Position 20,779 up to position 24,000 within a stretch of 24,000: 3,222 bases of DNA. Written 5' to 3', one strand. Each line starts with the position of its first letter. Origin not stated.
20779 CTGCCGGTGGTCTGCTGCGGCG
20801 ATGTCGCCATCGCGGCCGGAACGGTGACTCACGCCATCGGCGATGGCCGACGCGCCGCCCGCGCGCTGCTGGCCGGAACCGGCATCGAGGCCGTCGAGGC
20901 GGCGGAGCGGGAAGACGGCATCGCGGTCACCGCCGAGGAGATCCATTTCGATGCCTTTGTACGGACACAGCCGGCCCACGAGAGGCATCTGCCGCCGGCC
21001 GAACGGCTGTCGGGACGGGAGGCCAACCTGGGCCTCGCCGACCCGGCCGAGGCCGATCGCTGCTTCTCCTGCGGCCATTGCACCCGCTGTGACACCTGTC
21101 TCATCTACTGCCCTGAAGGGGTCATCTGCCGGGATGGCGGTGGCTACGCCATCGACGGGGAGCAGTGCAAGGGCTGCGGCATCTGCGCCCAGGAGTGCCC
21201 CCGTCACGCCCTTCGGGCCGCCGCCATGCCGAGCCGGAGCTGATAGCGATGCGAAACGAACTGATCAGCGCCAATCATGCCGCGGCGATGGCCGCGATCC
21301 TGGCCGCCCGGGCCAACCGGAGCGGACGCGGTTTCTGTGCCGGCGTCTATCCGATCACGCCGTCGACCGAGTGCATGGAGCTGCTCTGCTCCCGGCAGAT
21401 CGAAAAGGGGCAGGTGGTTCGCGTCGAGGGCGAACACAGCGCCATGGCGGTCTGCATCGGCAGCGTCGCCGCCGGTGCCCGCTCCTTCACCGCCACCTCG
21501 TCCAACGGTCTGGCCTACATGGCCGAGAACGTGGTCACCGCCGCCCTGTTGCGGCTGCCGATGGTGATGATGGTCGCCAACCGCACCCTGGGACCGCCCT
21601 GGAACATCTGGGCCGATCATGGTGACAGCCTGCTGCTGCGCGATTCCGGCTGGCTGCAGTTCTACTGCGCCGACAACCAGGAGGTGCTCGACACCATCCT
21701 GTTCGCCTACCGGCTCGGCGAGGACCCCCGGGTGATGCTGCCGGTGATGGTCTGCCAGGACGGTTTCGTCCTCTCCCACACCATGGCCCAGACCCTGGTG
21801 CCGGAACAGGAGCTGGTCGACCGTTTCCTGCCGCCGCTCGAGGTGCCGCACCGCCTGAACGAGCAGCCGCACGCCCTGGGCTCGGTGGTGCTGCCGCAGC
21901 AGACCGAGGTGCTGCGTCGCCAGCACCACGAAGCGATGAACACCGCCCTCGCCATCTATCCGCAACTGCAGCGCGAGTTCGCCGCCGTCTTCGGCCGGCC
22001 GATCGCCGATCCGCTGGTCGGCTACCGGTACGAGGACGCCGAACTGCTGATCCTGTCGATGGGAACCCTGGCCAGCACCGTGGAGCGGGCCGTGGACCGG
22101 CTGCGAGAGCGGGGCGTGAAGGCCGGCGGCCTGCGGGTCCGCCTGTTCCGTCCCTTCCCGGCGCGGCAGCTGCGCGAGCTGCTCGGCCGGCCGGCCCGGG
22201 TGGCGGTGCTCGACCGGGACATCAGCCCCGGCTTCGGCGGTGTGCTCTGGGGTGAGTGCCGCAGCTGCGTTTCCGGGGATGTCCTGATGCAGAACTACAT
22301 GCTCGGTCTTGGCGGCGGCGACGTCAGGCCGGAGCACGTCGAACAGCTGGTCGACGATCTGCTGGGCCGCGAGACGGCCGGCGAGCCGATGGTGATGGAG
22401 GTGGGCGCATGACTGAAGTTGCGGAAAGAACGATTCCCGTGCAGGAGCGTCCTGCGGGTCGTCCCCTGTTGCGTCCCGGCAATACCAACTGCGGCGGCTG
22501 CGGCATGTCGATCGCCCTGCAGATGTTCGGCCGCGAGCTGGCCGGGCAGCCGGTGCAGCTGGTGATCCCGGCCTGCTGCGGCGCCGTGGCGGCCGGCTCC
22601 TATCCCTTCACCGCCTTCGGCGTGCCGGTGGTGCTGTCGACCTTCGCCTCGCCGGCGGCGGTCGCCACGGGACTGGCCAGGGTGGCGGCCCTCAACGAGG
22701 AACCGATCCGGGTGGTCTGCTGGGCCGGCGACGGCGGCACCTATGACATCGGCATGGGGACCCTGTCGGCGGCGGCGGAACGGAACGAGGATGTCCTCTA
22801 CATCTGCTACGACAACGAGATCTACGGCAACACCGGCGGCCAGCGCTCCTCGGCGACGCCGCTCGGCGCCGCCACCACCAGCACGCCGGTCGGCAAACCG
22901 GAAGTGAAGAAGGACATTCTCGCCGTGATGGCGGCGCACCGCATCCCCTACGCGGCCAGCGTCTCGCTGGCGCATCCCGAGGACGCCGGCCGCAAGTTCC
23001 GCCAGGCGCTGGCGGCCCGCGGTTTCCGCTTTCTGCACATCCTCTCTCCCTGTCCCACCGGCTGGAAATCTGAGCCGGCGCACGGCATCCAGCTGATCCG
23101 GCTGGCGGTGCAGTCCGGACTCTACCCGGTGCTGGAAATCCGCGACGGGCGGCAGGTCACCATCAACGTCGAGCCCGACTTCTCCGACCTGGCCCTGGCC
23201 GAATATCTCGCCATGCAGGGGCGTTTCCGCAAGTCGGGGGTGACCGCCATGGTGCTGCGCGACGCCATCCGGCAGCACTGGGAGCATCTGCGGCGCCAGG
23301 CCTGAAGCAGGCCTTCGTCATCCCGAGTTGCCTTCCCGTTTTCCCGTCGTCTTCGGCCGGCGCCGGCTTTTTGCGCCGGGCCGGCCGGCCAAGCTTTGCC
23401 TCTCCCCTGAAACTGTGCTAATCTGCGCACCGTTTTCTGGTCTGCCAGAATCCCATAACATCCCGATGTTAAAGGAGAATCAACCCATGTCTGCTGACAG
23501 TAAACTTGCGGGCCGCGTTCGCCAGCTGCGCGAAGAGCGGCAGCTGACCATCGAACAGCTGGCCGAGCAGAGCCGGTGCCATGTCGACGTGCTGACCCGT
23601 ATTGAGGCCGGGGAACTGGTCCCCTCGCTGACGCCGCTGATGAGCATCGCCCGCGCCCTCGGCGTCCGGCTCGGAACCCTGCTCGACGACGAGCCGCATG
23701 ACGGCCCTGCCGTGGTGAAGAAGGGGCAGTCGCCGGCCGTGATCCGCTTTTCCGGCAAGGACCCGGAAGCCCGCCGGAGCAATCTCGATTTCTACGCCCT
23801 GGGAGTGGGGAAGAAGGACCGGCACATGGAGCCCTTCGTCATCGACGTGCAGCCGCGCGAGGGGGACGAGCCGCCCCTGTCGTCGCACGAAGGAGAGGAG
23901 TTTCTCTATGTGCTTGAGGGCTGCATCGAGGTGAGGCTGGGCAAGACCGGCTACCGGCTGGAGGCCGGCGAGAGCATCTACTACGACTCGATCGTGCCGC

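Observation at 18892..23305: OFOR operon whose gamma and delta subunits are fused around a GltD/NfnB-like NAD(P)H flavoprotein: a candidate ferredoxin-independent 2-oxoacid:NAD(P)+ oxidoreductase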

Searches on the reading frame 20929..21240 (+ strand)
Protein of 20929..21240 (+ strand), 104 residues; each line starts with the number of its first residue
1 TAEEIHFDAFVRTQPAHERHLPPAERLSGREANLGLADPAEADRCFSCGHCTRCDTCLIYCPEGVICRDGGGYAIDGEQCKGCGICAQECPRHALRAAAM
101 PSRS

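Call 38: search_protein_families(library=pfam, proteins=[window:20929-21240:+], max_evalue=1)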
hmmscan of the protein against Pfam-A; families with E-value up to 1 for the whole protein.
seq(104 aa): 15 families
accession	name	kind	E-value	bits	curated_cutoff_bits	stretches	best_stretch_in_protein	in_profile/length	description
PF00037.32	Fer4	-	4.5e-08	33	21.1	2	74-95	2-23/24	4Fe-4S binding domain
PF13187.11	Fer4_9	-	5e-07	30.1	27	2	50-94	1-51/52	4Fe-4S dicluster domain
PF12797.12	Fer4_2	-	3.9e-06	26.9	24.5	3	74-91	4-21/22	4Fe-4S binding domain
PF12837.12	Fer4_6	-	5.1e-06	26.6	25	1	75-95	4-24/24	4Fe-4S binding domain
PF12838.12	Fer4_7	-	1.9e-05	25.5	27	1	50-94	1-52/52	4Fe-4S dicluster domain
PF13534.11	Fer4_17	-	0.0001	23.2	22.2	2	79-95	1-17/61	4Fe-4S dicluster domain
PF13183.11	Fer4_8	-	0.00048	21.1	27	2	78-92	3-66/68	4Fe-4S dicluster domain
PF13484.11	Fer4_16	-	0.0007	20.8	30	1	79-98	1-20/66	4Fe-4S double cluster binding domain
PF13237.11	Fer4_10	-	0.0015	18.9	25.5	2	75-92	4-21/53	4Fe-4S dicluster domain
PF12800.12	Fer4_4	-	0.003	18.2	24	2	51-64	4-17/17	4Fe-4S binding domain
PF14697.11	Fer4_21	-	0.003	18.1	35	1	50-92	7-53/59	4Fe-4S dicluster domain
PF12798.12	Fer4_3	-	0.0043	18.2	27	2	51-64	1-14/15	4Fe-4S binding domain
PF13459.11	Fer4_15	-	0.088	14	22.4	1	75-91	3-19/66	4Fe-4S single cluster domain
PF25160.1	LdpA_Fe-S-bd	-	0.13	12.5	27.6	1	57-98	9-46/49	LdpA Fe-S cluster-binding domain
PF13746.11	Fer4_18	-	0.3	11.7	27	0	39-90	49-95/114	4Fe-4S dicluster domain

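Call 39: search_protein_families(library=ncbifam, proteins=[window:20929-21240:+], max_evalue=0.01)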
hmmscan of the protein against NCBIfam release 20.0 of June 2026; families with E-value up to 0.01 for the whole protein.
seq(104 aa): 44 families (the best 25 are shown)
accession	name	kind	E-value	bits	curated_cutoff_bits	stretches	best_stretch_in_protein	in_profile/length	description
NF009410.0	PRK12771.1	subfamily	2.1e-16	59.6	516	1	4-96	463-561/566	NAD(P)-binding protein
NF040684.1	PorD_Arch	equivalog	6e-13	48.7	120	1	48-96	31-80/85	pyruvate synthase subunit PorD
TIGR02179.1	PorD_KorD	subfamily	1.2e-12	47.7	60.05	1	49-96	25-73/78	2-oxoacid:acceptor oxidoreductase, delta subunit, pyruvate/2-ketoisovalerate family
NF007203.0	PRK09624.1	equivalog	2.1e-11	44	171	1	46-96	48-99/105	pyuvate ferredoxin oxidoreductase subunit delta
NF045763.1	PhenlGlyoxDHPadF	equivalog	8e-11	42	150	1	50-95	32-77/78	NADH-dependent phenylglyoxylate dehydrogenase subunit delta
NF045790.1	OxalOxreddelta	equivalog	2.9e-10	39.8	230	1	48-97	259-308/316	oxalate oxidoreductase subunit delta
NF007202.0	PRK09623.1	equivalog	5.8e-10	39.4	166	1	50-95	52-98/105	3-methyl-2-oxobutanoate dehydrogenase subunit delta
NF007204.0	PRK09625.1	equivalog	6.6e-10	39.1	125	1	45-92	55-103/133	pyruvate flavodoxin oxidoreductase subunit delta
TIGR00402.1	napF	equivalog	1.5e-08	34.7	102.2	1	35-96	21-85/149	ferredoxin-type protein NapF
TIGR02700.1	flavo_MJ0208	hypoth_equivalog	9.4e-07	28.3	251.35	1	50-97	149-196/234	dihydromethanopterin reductase (acceptor)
NF058577.1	FdxA_fam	equivalog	2.9e-06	27.4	65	1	50-94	8-52/52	4Fe-4S ferredoxin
NF038196.1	ferrodoxin_EFR1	subfamily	1e-05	25.7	75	1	49-97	184-231/242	EFR1 family ferrodoxin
NF045874.1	Vhu_polyferre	exception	2.2e-05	23.4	600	1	49-98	128-177/381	F420-non-reducing hydrogenase associated-polyferredoxin VhuB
NF040864.1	HgcB_ferredoxin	equivalog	3.3e-05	23.6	99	1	49-97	14-63/93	mercury methylation ferredoxin HgcB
TIGR03294.1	FrhG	equivalog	9.4e-05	22.2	245.5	1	47-95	172-220/228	coenzyme F420 hydrogenase subunit gamma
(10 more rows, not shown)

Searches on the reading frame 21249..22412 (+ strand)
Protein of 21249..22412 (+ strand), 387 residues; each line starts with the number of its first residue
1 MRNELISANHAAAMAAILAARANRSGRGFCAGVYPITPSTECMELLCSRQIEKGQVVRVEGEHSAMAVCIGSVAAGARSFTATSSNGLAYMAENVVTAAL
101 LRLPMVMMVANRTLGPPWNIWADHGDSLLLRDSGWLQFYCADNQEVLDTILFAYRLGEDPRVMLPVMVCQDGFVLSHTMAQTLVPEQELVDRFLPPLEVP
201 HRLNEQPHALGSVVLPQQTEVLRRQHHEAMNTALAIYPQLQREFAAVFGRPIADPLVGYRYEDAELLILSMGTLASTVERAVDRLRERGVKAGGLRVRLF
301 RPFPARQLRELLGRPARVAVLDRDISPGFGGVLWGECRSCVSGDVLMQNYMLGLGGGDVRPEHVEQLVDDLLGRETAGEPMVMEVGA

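Call 7: search_protein_families(library=pfam, proteins=[window:21249-22412:+], max_evalue=0.01)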
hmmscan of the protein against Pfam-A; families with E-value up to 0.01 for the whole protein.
window:21249-22412:+ (387 aa): 3 families
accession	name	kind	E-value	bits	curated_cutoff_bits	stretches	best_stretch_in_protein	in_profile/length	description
PF01855.24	POR_N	-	1.5e-56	192.2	27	1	32-233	12-222/231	Pyruvate flavodoxin/ferredoxin oxidoreductase, thiamine diP-bdg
PF17147.9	PFOR_II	-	4.1e-27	94.9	27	1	264-364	1-102/102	Pyruvate:ferredoxin oxidoreductase core domain II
PF02780.25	Transketolase_C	-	0.00062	20.1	25.9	1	262-330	8-77/124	Transketolase, C-terminal domain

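Call 8: search_protein_families(library=ncbifam, proteins=[window:21249-22412:+], max_evalue=0.001)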
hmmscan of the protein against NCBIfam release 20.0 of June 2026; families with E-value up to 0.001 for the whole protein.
window:21249-22412:+ (387 aa): 13 families
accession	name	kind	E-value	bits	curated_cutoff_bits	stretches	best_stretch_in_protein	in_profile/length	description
NF040682.1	PorA_Arch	equivalog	1.3e-106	356.8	550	1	5-370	5-370/387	pyruvate synthase subunit PorA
NF006232.0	PRK08366.1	equivalog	2.5e-85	286.5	646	1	4-371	8-374/394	2-ketoisovalerate ferredoxin oxidoreductase subunit alpha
NF006233.0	PRK08367.1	equivalog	4.3e-84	282.7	625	1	4-368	5-369/394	pyruvate ferredoxin oxidoreductase subunit alpha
NF045764.1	PhenlGlyoxDHPadG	equivalog_domain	8.5e-72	241.8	700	1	8-371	7-379/398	NADH-dependent phenylglyoxylate dehydrogenase subunit alpha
NF007201.0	PRK09622.1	equivalog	4.1e-71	240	590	1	20-375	20-382/405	2-oxoacid:ferredoxin oxidoreductase subunit alpha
NF045791.1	OxalOxredalpha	equivalog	1.7e-65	221.6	500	1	32-366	26-370/395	oxalate oxidoreductase subunit alpha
TIGR02176.1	pyruv_ox_red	equivalog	1.6e-33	115.7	911.35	1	31-373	21-380/1167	pyruvate:ferredoxin (flavodoxin) oxidoreductase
NF006412.0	PRK08659.1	equivalog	1.4e-31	110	411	2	2-189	4-188/378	2-oxoacid:acceptor oxidoreductase subunit alpha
TIGR03710.1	OAFO_sf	subfamily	1.2e-29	103.3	482.75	2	4-113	194-297/561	2-oxoacid:acceptor oxidoreductase subunit alpha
NF005507.0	PRK07119.1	subfamily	1.6e-25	89.7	399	1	3-318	4-301/352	3-methyl-2-oxobutanoate dehydrogenase subunit VorB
NF007206.0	PRK09627.1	equivalog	1.9e-22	79.7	579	2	18-191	11-188/375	2-oxoglutarate synthase subunit alpha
NF041170.1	Oxoac_fdxalpha_Archa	equivalog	4.6e-17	61.6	800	2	7-112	239-349/636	2-oxoacid:ferredoxin oxidoreductase subunit alpha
TIGR03336.1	IOR_alpha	equivalog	1.4e-06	26.9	650.9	1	28-320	20-284/595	indolepyruvate ferredoxin oxidoreductase subunit alpha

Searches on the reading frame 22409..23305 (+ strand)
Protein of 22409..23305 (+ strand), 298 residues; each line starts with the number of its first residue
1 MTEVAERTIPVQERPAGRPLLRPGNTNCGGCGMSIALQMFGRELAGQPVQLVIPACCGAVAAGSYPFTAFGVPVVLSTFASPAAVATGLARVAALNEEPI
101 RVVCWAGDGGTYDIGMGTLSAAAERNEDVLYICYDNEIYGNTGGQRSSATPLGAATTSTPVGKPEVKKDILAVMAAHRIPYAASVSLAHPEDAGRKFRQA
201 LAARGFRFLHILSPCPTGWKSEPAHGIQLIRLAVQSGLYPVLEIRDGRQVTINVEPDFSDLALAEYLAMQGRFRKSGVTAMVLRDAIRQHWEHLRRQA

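Call 7: search_protein_families(library=pfam, proteins=[window:22409-23305:+], max_evalue=0.01)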
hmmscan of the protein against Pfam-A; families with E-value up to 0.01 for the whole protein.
window:22409-23305:+ (298 aa): 1 family
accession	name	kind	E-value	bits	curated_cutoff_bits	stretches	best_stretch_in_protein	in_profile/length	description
PF02775.26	TPP_enzyme_C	-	9.5e-22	77.9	21.9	1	73-211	24-151/151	Thiamine pyrophosphate enzyme, C-terminal TPP binding domain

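Call 8: search_protein_families(library=ncbifam, proteins=[window:22409-23305:+], max_evalue=0.001)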
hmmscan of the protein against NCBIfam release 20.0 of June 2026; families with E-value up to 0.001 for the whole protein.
window:22409-23305:+ (298 aa): 14 families
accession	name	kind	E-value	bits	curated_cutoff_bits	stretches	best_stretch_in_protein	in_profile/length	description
NF008818.0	PRK11864.1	subfamily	1.9e-90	303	405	1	19-296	12-294/300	3-methyl-2-oxobutanoate dehydrogenase subunit beta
NF008819.1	PRK11865.1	equivalog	1.1e-80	271.1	405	1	18-296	11-298/300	pyruvate synthase subunit PorB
NF045792.1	OxalOxredbeta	equivalog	4.2e-49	167.2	590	1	21-275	17-283/311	oxalate oxidoreductase subunit beta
NF045766.1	PhenlGlyoxDHPadI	equivalog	1.6e-46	158.9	700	1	20-275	151-413/443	NADH-dependent phenylglyoxylate dehydrogenase subunit beta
NF008820.0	PRK11866.1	equivalog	5.2e-23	81.8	402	1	28-217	21-203/287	2-oxoacid ferredoxin oxidoreductase subunit beta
TIGR02177.1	PorB_KorB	subfamily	2.7e-22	79.6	261.9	1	28-217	7-189/286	2-oxoacid:acceptor oxidoreductase, beta subunit, pyruvate/2-ketoisovalerate family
TIGR02176.1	pyruv_ox_red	equivalog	4.9e-17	61.1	911.35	1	104-243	956-1099/1167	pyruvate:ferredoxin (flavodoxin) oxidoreductase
NF041171.1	Oxoac_fdxbeta_Archa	equivalog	2.3e-15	56.7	423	1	27-217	8-191/296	2-oxoacid:ferredoxin oxidoreductase subunit beta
NF007207.0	PRK09628.1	equivalog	1.6e-13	50.9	364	1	28-216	19-203/277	2-oxoglutarate ferredoxin oxidoreductase subunit beta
NF008821.0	PRK11869.1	equivalog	1.6e-12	46.9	438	1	28-217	20-202/286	2-oxoacid ferredoxin oxidoreductase subunit beta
TIGR03846.1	sulfopy_beta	equivalog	2.5e-06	27.5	221.5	1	83-150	48-111/182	sulfopyruvate decarboxylase subunit beta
TIGR03297.1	Ppyr-DeCO2ase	equivalog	0.0001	21.5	312.5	1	85-158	228-297/360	phosphonopyruvate decarboxylase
NF004813.0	PRK06163.1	equivalog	0.00015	21.5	240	1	86-150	62-126/202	hypothetical protein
TIGR03336.1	IOR_alpha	equivalog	0.00038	18.9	650.9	1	52-215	380-531/595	indolepyruvate ferredoxin oxidoreductase subunit alpha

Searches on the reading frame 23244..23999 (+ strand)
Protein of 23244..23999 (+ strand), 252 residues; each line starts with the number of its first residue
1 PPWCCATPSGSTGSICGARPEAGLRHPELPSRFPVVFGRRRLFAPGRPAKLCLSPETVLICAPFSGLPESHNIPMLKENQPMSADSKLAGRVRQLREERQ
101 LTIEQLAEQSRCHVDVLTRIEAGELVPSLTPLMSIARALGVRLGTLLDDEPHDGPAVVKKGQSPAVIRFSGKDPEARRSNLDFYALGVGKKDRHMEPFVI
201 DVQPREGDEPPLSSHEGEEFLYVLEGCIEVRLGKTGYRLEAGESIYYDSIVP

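Call 11: search_protein_families(library=pfam, proteins=[window:23244-23999:+], max_evalue=0.0001)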
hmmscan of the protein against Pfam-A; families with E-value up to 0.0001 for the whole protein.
window:23244-23999:+ (252 aa): 4 families
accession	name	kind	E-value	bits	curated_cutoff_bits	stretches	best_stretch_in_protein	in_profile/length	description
PF13560.12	HTH_31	-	4.7e-11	43.3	27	1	88-145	2-59/64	Helix-turn-helix domain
PF01381.28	HTH_3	-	7.1e-10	39.2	23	1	92-144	1-53/55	Helix-turn-helix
PF07883.17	Cupin_2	-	8.4e-10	38.7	27.2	1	199-251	2-52/70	Cupin domain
PF13443.12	HTH_26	-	9.1e-09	35.9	22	1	92-151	2-62/63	Cro/C1-type HTH DNA-binding domain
